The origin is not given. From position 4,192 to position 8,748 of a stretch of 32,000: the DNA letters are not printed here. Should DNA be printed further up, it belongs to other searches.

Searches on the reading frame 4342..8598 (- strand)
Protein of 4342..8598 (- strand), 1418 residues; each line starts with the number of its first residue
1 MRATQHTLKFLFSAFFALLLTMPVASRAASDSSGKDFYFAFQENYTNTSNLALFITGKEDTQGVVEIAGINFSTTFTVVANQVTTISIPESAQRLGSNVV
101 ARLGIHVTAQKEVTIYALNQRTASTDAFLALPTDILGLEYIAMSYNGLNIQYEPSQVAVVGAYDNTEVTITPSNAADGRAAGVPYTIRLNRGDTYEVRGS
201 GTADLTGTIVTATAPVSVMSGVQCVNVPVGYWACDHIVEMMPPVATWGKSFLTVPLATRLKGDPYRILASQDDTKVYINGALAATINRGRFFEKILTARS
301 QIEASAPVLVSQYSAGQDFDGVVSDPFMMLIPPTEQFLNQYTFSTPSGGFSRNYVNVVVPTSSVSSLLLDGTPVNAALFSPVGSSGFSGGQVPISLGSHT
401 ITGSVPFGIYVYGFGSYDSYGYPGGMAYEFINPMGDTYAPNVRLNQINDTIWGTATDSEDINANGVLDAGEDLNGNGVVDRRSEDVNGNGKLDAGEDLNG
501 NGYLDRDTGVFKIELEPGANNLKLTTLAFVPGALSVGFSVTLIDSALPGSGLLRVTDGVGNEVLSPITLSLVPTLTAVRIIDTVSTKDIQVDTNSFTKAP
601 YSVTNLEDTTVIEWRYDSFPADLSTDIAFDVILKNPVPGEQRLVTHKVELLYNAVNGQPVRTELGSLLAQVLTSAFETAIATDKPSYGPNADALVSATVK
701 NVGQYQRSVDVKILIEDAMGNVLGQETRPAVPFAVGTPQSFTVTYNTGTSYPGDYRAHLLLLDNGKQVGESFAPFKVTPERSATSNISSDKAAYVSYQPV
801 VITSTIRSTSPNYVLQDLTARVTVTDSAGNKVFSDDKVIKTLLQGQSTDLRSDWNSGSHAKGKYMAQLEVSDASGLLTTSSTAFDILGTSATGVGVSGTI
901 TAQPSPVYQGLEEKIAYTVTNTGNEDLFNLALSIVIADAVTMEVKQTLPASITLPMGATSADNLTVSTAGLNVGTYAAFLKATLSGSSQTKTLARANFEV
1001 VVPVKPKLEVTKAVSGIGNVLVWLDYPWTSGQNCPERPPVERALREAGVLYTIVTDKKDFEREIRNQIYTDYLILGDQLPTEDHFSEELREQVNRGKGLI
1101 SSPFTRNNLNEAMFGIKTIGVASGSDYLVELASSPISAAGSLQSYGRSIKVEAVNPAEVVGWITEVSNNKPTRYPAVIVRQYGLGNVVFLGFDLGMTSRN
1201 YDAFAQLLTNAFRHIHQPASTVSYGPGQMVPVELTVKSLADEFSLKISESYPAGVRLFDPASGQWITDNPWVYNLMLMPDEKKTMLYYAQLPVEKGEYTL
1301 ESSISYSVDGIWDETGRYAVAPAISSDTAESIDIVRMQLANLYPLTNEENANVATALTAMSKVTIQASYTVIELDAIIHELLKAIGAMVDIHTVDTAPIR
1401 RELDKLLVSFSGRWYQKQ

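Call 9: search_protein_families(library=pfam, proteins=[window:4342-8598:-], max_evalue=0.01)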
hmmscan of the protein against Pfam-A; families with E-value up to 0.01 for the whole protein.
window:4342-8598:- (1418 aa): 1 family
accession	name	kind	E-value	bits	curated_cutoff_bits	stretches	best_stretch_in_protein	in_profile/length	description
PF17517.7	IgGFc_binding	-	2.9e-80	270.2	25.6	1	126-413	1-297/297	IgGFc binding protein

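Call 10: search_protein_families(library=ncbifam, proteins=[window:4342-8598:-], max_evalue=0.01)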
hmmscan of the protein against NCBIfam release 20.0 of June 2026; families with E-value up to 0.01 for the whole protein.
window:4342-8598:- (1418 aa): 0 families
